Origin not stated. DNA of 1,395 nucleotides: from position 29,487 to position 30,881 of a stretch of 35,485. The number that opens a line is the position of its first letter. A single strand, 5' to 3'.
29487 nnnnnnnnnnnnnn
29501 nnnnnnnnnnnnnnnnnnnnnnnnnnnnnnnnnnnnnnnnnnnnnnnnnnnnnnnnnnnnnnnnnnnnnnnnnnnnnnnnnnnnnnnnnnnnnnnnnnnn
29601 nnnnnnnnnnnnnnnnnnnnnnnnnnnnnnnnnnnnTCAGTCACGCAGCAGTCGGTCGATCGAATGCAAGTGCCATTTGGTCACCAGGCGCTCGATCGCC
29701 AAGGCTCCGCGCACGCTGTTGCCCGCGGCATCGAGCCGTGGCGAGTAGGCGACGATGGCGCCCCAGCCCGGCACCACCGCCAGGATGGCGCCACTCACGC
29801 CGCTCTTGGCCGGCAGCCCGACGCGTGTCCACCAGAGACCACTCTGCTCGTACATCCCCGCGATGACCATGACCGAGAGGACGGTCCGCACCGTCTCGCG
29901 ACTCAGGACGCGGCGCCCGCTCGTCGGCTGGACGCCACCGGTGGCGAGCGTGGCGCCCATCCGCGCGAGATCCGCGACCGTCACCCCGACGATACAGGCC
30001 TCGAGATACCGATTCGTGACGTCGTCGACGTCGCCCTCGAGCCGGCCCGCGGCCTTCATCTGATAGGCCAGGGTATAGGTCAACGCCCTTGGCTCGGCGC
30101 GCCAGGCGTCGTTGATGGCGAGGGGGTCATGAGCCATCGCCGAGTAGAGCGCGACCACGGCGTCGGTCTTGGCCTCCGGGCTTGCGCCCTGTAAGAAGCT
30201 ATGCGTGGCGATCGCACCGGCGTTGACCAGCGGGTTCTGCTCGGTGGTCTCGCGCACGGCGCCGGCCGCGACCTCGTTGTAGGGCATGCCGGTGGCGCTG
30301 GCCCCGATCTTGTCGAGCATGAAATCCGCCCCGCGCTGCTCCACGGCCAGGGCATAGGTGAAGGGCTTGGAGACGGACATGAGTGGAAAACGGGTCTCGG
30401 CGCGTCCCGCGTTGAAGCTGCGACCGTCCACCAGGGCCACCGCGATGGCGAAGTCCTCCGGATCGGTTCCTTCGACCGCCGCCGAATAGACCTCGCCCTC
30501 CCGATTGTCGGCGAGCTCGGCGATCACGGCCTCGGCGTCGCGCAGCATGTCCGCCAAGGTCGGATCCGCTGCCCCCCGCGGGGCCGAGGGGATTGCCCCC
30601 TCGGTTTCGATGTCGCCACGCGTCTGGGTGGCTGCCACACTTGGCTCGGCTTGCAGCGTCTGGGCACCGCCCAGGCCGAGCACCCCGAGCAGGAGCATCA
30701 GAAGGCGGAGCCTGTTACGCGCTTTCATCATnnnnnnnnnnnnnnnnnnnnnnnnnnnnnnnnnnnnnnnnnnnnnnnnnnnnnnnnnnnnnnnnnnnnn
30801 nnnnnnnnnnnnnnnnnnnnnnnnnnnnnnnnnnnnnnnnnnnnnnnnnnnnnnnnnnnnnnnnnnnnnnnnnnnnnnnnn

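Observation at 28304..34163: Four-gene extracytoplasmic glutamine/glutamate operon: DUF1028, DAACS symporter::SBP fusion, secreted glutaminase, porin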

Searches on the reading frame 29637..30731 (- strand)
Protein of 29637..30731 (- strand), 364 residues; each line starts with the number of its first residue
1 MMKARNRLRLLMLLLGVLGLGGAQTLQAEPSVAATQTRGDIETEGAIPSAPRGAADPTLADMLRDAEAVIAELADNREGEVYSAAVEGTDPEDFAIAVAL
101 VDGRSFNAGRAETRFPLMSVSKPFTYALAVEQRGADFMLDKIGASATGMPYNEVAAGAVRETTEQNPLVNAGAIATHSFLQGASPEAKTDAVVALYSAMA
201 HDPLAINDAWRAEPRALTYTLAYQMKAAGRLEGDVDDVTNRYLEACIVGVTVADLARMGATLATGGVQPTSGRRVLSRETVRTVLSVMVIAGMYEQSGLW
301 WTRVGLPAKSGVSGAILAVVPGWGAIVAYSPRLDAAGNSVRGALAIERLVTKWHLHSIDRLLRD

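Call 3: search_protein_families(library=pfam, proteins=[window:29637-30731:-], max_evalue=0.01)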
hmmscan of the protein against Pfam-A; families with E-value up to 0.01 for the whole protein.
window:29637-30731:- (364 aa): 2 families
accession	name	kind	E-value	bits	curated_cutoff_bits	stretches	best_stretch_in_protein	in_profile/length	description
PF04960.20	Glutaminase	-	8.8e-87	291.3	27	1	84-356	8-284/286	Glutaminase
PF00144.29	Beta-lactamase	-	0.00022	20.9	27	0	108-132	43-67/329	Beta-lactamase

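Call 4: search_protein_families(library=ncbifam, proteins=[window:29637-30731:-], max_evalue=0.01)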
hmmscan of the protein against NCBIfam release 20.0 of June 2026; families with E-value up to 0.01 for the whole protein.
window:29637-30731:- (364 aa): 6 families
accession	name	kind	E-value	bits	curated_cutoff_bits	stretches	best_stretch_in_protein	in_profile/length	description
NF009020.0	PRK12356.1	equivalog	2.3e-81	273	395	1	62-353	13-306/319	glutaminase A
NF002134.0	PRK00971.1-4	equivalog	1.4e-78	264.5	557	1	67-358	10-307/429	glutaminase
TIGR03814.1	Gln_ase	equivalog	6.9e-77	258.5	255.4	1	82-355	20-297/300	glutaminase A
NF002133.0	PRK00971.1-2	equivalog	6.7e-57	193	368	1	64-353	9-300/305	glutaminase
NF002132.0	PRK00971.1-1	equivalog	5.8e-50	170.1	381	1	80-352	27-302/308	glutaminase B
NF009021.0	PRK12357.1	equivalog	2.5e-49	168.2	470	1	70-355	24-323/326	glutaminase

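Call 35: search_protein_representatives(protein=window:29637-30731:-)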
Query: 364 residues. Proteins with E-value up to 0.001 (for the whole library): 5264; up to 1e-10: 2596; up to 1e-30: 594. The best 150 are listed.
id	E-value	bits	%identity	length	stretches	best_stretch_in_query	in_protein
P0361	1.8e-141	487.7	71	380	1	26-362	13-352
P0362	3.9e-104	364.9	37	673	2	76-357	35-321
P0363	5.2e-90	318.5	39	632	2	59-357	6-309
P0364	1.2e-89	317.3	64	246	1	118-358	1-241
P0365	1.3e-88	313.8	35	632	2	82-357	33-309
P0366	2.2e-86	306.6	38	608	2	87-349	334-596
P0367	6.1e-84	298.5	36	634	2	89-357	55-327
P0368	1.7e-83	297.0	35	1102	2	67-360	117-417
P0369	2.8e-83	296.4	51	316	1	60-364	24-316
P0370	4.3e-83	295.7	36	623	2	82-358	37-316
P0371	1.6e-81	290.5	36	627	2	81-348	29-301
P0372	1.7e-80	287.2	38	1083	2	56-357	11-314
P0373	2.7e-80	286.6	34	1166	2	62-359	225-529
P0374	6.0e-80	285.4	37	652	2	79-351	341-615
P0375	1.3e-78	281.0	37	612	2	75-349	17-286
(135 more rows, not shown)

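Call 39: search_solved_structures(query=window:29637-30731:-, max_evalue=1e-10, show_alignments=2)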
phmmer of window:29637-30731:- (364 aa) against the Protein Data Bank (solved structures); distinct sequences matched with E-value up to 1e-10: 29.
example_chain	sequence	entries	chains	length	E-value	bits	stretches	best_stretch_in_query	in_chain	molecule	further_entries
3agd_A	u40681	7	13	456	7.2e-55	189.8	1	70-359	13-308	Salt-tolerant glutaminase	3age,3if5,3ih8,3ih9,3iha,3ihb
1u60_A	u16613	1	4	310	3.3e-51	177.7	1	94-346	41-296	Probable glutaminase ybaS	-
4bqm_A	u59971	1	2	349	2.8e-43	151.7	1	82-361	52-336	GLUTAMINASE LIVER ISOFORM, MITOCHONDRIAL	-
8szl_A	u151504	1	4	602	1.2e-42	149.6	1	82-361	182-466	Glutaminase liver isoform, mitochondrial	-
8t0z_A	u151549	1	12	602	1.8e-42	149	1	82-361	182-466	Glutaminase liver isoform, mitochondrial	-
2pby_A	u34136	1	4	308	6e-42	147.3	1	82-353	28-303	Glutaminase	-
5jyo_D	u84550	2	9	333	1e-41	146.5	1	82-361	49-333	Glutaminase kidney isoform, mitochondrial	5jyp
3czd_A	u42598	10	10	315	1.9e-41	145.7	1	89-361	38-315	Glutaminase kidney isoform | Glutaminase kidney isoform, mitochondrial | Glutaminase kidney isoform, mitochondrial 65 kDa chain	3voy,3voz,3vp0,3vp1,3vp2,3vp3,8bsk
3vp4_A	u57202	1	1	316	1.9e-41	145.7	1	89-361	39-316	Glutaminase kidney isoform, mitochondrial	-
5w2j_A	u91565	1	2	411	2.7e-41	145.1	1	89-361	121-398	Glutaminase kidney isoform, mitochondrial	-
8ima_A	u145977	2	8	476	3.6e-41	144.7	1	89-361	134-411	Glutaminase kidney isoform, mitochondrial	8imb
8bsl_A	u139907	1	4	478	3.6e-41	144.7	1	89-361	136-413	Glutaminase kidney isoform, mitochondrial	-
7rgg_A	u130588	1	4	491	3.8e-41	144.6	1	89-361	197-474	Glutaminase kidney isoform, mitochondrial 68 kDa chain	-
5uqe_A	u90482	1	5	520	4.4e-41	144.5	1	89-361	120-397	Glutaminase kidney isoform, mitochondrial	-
6ul9_A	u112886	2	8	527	4.6e-41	144.4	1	89-361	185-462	Glutaminase kidney isoform, mitochondrial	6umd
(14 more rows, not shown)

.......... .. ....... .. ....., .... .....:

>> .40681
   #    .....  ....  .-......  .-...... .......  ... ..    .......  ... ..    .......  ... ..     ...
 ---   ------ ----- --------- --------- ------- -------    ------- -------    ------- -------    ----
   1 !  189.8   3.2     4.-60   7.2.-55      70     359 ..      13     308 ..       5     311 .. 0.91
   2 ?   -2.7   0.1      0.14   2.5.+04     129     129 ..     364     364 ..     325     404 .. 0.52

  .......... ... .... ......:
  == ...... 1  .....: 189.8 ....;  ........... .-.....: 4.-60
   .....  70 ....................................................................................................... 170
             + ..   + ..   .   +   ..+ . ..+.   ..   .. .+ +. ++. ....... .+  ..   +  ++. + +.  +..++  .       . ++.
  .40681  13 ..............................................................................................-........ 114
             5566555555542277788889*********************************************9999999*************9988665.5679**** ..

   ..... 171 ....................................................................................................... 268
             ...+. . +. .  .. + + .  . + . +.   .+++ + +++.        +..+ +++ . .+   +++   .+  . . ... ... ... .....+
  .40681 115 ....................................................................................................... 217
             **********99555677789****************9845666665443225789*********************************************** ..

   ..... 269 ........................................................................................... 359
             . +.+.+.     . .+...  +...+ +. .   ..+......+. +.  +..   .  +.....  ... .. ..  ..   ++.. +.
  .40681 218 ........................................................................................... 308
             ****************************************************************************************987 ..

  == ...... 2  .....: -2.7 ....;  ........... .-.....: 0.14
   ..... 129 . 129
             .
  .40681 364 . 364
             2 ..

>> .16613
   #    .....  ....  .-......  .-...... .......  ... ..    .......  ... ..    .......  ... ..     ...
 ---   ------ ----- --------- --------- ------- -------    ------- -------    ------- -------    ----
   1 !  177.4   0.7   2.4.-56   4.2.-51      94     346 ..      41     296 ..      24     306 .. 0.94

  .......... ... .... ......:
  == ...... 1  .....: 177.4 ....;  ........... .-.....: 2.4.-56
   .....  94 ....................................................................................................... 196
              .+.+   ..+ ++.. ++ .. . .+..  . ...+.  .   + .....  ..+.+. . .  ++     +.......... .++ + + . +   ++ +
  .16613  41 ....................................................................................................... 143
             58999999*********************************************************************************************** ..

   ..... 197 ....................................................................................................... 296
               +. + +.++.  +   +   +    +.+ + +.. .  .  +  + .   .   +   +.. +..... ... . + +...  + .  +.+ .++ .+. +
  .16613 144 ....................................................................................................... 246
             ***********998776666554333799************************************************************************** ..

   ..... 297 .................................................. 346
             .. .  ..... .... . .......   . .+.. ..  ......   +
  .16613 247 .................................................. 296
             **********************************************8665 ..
